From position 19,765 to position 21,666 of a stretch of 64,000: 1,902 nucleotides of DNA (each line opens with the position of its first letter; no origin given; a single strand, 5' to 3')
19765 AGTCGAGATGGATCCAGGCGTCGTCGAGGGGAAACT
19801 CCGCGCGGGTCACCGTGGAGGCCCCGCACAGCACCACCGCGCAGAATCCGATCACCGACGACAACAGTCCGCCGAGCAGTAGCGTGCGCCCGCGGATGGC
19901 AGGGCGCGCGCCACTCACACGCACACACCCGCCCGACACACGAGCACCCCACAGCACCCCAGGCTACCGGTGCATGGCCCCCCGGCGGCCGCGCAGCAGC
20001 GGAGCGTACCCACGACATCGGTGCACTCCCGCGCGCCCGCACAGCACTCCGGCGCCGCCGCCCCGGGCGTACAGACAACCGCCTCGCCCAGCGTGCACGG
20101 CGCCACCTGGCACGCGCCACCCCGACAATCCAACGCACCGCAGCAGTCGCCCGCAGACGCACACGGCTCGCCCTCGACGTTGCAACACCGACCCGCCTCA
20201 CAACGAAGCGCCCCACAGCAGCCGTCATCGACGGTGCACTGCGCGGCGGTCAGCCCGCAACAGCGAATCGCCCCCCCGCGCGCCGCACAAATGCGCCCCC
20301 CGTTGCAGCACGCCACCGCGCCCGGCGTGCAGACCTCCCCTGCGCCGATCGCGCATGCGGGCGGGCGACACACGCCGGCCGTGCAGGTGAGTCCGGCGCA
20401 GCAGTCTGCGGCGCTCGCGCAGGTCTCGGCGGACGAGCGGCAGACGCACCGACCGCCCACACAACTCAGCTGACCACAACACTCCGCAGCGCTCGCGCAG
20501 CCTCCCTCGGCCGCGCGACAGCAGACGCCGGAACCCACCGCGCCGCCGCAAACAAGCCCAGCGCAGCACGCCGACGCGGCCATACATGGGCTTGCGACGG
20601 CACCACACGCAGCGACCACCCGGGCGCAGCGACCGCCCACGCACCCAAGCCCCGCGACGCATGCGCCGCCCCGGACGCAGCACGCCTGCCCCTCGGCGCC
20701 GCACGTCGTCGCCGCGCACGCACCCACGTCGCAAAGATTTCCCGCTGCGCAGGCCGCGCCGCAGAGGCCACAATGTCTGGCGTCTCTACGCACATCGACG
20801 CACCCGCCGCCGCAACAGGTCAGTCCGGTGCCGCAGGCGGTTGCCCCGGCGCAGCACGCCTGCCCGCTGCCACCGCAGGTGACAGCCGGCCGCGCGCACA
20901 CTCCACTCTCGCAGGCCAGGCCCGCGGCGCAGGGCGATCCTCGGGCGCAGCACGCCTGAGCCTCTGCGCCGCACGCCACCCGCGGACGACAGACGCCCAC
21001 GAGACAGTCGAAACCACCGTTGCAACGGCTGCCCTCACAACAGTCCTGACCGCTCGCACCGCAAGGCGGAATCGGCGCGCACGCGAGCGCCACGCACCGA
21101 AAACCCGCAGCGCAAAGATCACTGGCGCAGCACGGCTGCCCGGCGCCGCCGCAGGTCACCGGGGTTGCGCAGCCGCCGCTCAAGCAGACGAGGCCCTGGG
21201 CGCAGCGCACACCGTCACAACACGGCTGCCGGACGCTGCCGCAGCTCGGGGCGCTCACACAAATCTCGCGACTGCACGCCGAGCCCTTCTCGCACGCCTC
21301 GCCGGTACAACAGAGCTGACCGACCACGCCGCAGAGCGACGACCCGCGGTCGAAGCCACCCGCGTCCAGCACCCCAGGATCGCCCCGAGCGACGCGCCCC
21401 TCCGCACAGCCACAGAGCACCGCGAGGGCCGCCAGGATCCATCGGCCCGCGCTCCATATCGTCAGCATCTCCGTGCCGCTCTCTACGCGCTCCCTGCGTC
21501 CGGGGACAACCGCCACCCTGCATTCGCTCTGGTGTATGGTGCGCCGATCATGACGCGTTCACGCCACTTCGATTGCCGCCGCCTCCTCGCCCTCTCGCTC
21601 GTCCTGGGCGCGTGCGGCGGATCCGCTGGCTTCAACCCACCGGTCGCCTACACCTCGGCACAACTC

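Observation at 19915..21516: Lipoprotein built almost entirely from tandem knottin-like 6-Cys modules (about 98 Cys in 533 codons)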

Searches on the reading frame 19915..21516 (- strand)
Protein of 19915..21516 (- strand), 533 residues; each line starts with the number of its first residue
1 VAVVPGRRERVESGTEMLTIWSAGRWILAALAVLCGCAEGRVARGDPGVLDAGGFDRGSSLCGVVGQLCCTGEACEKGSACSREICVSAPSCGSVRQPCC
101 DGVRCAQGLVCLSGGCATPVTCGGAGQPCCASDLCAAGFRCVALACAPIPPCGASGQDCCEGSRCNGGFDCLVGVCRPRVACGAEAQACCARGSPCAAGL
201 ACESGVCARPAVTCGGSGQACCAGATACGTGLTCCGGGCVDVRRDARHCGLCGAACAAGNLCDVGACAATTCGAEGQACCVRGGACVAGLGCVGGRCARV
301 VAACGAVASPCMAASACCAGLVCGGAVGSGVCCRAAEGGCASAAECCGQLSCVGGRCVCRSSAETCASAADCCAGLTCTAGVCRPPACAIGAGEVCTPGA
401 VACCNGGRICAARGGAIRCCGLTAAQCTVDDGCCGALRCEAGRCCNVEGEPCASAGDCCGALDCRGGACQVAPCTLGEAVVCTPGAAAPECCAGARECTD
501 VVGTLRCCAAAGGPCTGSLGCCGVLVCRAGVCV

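Call 4: search_protein_families(library=pfam, proteins=[window:19915-21516:-], max_evalue=1)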
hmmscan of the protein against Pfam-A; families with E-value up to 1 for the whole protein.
window:19915-21516:- (533 aa): 1 family
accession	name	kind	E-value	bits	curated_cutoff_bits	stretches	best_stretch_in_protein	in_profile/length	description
PF04885.19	Stig1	-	0.03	15.2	24.1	1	189-268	4-83/85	Stigma-specific STIG1-like protein family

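Call 5: search_protein_families(library=ncbifam, proteins=[window:19915-21516:-], max_evalue=1)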
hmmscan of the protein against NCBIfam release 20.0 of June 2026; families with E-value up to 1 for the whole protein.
window:19915-21516:- (533 aa): 0 families

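Call 6: find_homologous_proteins(query=window:19915-21468:-, max_evalue=0.001)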
Query window:19915-21468:- (517 aa): 48 proteins with E <= 0.001 among 8000 candidates.
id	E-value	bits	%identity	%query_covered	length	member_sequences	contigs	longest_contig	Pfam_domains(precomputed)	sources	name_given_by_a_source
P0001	7.6e-28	116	30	88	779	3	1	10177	-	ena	-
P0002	4.7e-24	103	32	95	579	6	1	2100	-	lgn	-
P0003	1.7e-22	98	39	26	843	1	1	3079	PF04885.20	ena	-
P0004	3.6e-21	94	48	33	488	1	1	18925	PF26549.1,PF26550.2,PF07676.19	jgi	jgi:Tol biopolymer transport system component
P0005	2.1e-20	91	34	41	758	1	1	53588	PF04885.20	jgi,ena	-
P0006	4.1e-19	87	33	79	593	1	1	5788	-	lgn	-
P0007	3.3e-17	80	32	80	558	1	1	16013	-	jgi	jgi:hypothetical protein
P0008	4.2e-17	80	32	41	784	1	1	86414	PF04885.20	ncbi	ncbi:MAG: hypothetical protein U0324_42365, partial [Polyangiales bacterium]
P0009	1.5e-16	78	33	75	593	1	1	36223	PF07740.19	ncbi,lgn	-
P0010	1.7e-14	72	31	75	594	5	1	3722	-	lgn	-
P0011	5.7e-14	70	40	39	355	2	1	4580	-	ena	-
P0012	6.0e-14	70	33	34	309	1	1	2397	PF23621.2,PF04885.20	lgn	-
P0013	6.2e-14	70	45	12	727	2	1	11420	PF04151.22,PF04885.20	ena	-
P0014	1.3e-13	69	50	10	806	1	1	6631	PF04885.20,PF02872.24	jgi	jgi:5'-nucleotidase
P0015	1.7e-12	65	45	10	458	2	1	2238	PF04885.20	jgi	jgi:hypothetical protein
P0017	6.0e-12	63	44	32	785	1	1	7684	PF07740.19,PF01551.30,PF16158.12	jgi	jgi:hypothetical protein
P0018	1.0e-11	62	36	36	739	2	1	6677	PF04885.20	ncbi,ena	-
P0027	2.6e-9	54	34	61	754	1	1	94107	-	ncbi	ncbi:MAG: hypothetical protein U0169_21940 [Polyangiaceae bacterium]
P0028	1.3e-8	52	42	13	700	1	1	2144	PF13360.14,PF04885.20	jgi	jgi:outer membrane protein assembly factor BamB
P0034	5.7e-7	47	31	99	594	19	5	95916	PF07740.19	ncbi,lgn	ncbi:MAG: hypothetical protein RLO52_24855 [Sandaracinaceae bacterium]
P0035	1.1e-6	46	53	17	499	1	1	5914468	PF01400.32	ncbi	ncbi:MAG: M12 family metallopeptidase [Minicystis sp.]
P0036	1.6e-6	45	37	23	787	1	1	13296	PF01839.30,PF13517.13,PF04885.20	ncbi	-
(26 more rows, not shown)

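Call 11: search_protein_families(library=pfam, proteins=[P0004, P0001, P0009, P0034, P0017, P0002, P0012], max_evalue=0.1)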
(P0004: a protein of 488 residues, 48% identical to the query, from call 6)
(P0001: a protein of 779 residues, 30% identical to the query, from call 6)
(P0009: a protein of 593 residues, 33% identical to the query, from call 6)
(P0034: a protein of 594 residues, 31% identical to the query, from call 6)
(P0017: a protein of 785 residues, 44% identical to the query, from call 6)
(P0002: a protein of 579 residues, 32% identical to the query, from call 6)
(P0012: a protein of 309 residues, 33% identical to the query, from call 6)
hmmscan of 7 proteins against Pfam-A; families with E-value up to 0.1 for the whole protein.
P0004 (488 aa): 2 families
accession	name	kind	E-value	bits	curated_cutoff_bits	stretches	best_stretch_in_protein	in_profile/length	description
PF07676.18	PD40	-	1.7e-28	98.3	20.9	5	338-369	2-34/38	WD40-like Beta Propeller Repeat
PF00930.27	DPPIV_N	-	0.052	12.7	22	0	305-356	287-340/354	Dipeptidyl peptidase IV (DPP IV) N-terminal region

P0001 (779 aa): 0 families

P0009 (593 aa): 2 families
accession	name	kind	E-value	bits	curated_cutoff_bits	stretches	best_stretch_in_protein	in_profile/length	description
PF23416.1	DUF7107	-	0.039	14.7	24.6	1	353-397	1-46/48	Domain of unknown function (DUF7107)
PF21481.3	DIKK1-2-4_C-subdom1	-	0.06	13.9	27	1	376-392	1-17/30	Dickkopf-related protein 1/2/4, C-terminal subdomain 1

P0034 (594 aa): 2 families
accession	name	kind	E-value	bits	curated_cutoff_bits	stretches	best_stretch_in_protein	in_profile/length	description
PF07740.17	Toxin_12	-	0.0023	19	21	2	105-126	2-23/30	Ion channel inhibitory toxin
PF23416.1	DUF7107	-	0.056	14.2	24.6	1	223-263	6-43/48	Domain of unknown function (DUF7107)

P0017 (785 aa): 3 families
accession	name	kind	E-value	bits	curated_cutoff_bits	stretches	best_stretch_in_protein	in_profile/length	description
PF01551.29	Peptidase_M23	-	3.1e-22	79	28.7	1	277-381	1-90/96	Peptidase family M23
PF16158.11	N_BRCA1_IG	-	2.6e-14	54.1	28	1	440-536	6-108/108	Ig-like domain from next to BRCA1 gene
PF04706.18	Dickkopf_N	-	0.0064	17.2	25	0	647-672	26-51/51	Dickkopf N-terminal cysteine-rich region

P0002 (579 aa): 0 families

P0012 (309 aa): 2 families
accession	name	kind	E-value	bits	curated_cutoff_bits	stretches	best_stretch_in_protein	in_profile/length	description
PF04885.19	Stig1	-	4e-23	82.1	24.1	4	63-109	37-83/85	Stigma-specific STIG1-like protein family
PF23621.1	BP74_N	-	1.1e-09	38.5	27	1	209-304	5-108/114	BP74 N-terminal domain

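Call 12: search_solved_structures(query=window:19915-21468:-, max_evalue=10, show_alignments=3)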
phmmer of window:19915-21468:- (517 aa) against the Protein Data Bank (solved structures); distinct sequences matched with E-value up to 10: 1.
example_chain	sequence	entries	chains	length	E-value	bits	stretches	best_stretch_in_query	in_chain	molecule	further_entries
7rz3_A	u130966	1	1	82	0.083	14.7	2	237-277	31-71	Xt3a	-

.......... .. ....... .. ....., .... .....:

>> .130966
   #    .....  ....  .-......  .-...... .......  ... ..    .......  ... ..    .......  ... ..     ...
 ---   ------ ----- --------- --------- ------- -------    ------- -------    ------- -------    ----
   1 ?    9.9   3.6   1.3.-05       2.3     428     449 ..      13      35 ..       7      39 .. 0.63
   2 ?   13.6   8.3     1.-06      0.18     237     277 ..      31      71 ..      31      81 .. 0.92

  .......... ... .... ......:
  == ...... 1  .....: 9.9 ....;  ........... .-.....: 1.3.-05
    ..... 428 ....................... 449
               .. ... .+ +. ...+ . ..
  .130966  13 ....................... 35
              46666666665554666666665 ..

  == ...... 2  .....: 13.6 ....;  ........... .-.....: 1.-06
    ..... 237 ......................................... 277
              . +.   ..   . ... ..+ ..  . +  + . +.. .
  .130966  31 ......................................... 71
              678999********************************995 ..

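Call 14: find_encoding_contigs(protein=P0034, flank=8000, max_places=3)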
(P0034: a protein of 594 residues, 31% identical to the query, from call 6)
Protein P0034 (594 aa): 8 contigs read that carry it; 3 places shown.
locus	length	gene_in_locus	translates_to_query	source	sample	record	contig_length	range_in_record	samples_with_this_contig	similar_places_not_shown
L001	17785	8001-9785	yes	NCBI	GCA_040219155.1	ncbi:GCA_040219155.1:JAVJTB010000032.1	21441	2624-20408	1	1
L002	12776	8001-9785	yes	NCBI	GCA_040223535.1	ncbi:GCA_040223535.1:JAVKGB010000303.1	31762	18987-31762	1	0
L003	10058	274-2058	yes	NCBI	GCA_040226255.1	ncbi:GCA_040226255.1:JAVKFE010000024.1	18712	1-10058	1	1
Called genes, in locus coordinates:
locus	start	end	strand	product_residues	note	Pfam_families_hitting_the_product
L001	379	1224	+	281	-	PF13560:HTH_31, PF01381:HTH_3, PF12844:HTH_19, PF13443:HTH_26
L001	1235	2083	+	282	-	PF00293:NUDIX (faint)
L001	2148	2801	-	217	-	PF01502:PRA-CH, PF01503:PRA-PH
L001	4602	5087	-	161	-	PF02559:CarD_TRCF_RID, PF21095:CarD_C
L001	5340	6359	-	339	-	-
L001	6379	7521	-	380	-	PF00154:RecA_N, PF06745:ATPase (faint), PF08423:Rad51, PF27531:MT3502_N (weak), PF21096:RecA_C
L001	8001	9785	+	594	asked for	PF07740:Toxin_12 (faint)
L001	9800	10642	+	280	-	PF03807:F420_oxidored, PF14748:P5CR_dimer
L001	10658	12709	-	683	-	PF00069:Pkinase, PF03109:ABC1 (faint), PF07714:PK_Tyr_Ser-Thr, PF01636:APH (weak), PF06293:Kdo (weak)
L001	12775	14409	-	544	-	PF01235:Na_Ala_symp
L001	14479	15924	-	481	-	PF00413:Peptidase_M10 (weak)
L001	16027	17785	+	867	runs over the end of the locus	PF17900:Peptidase_M1_N, PF01433:Peptidase_M1, PF03130:HEAT_PBS (faint), PF13646:HEAT_2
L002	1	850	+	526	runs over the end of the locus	PF00069:Pkinase, PF03109:ABC1 (faint), PF07714:PK_Tyr_Ser-Thr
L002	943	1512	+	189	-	PF01844:HNH, PF14279:HNH_5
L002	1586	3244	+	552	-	PF10609:ParA, PF01656:CbiA, PF13614:AAA_31 (weak), PF13413:HTH_25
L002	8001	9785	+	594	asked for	PF07740:Toxin_12 (faint)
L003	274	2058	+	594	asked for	PF07740:Toxin_12 (faint)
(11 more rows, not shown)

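Call 15: find_encoding_contigs(protein=P0009, flank=8000, max_places=2)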
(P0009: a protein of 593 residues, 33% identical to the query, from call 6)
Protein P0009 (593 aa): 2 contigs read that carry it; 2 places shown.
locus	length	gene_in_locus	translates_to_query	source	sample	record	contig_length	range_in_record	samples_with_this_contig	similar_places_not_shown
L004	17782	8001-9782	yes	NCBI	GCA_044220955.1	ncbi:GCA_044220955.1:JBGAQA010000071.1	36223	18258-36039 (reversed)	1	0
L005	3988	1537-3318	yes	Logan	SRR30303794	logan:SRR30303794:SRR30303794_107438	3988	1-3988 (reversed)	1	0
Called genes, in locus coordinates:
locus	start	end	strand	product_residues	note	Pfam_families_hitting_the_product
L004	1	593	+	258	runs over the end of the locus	?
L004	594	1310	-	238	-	-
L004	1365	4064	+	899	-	PF00133:tRNA-synt_1, PF01406:tRNA-synt_1e (faint), PF09334:tRNA-synt_1g (weak), PF08264:Anticodon_1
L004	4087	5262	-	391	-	PF24681:Kelch_KLHDC2_KLHL20_DRC7 (weak)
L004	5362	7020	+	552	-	PF01839:FG-GAP (faint), PF13517:FG-GAP_3 (faint), PF25292:Beta-prop_CGLA (faint)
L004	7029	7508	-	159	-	-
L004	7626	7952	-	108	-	-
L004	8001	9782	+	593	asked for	PF07740:Toxin_12 (faint)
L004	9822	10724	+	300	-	PF03807:F420_oxidored, PF14748:P5CR_dimer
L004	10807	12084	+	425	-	PF03952:Enolase_N, PF00113:Enolase_C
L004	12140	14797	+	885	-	-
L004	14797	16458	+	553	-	-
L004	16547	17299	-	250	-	-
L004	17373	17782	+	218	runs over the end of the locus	PF07879:PHB_acc_N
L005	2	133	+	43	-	?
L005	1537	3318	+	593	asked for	PF07740:Toxin_12 (faint)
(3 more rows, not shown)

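Call 16: find_encoding_contigs(protein=P0007, flank=8000, max_places=2)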
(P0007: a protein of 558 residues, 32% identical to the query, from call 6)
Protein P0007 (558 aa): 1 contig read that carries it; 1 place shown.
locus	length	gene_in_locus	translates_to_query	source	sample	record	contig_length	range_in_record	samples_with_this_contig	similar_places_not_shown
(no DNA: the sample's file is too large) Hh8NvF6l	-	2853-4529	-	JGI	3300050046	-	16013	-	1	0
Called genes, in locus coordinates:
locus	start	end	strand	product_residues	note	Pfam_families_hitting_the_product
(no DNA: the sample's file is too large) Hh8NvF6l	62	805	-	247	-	PF00378:ECH_1, PF16113:ECH_2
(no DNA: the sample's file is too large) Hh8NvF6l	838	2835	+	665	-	PF04734:Ceramidase_alk (faint)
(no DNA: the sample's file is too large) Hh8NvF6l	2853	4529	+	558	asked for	-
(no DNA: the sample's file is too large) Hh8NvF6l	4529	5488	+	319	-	PF00561:Abhydrolase_1, PF12146:Hydrolase_4 (weak), PF12697:Abhydrolase_6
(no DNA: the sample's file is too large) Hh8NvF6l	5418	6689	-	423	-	PF05977:MFS_3, PF07690:MFS_1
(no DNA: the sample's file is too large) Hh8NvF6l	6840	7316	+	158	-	-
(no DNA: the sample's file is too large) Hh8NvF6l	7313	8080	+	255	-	PF02405:MlaE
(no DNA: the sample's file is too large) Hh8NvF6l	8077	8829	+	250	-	PF00005:ABC_tran, PF13304:AAA_21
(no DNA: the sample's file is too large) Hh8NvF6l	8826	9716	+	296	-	PF02470:MlaD, PF28544:Helical_needle (faint)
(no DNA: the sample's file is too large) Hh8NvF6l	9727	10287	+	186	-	-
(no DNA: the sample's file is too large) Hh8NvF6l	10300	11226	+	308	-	PF12146:Hydrolase_4, PF00561:Abhydrolase_1, PF03096:Ndr (weak), PF12697:Abhydrolase_6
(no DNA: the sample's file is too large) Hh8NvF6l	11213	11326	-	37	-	-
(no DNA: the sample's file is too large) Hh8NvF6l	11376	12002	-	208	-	PF02798:GST_N, PF13417:GST_N_3, PF13409:GST_N_2, PF00043:GST_C, PF13410:GST_C_2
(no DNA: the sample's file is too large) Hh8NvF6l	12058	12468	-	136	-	PF00462:Glutaredoxin, PF13409:GST_N_2 (weak)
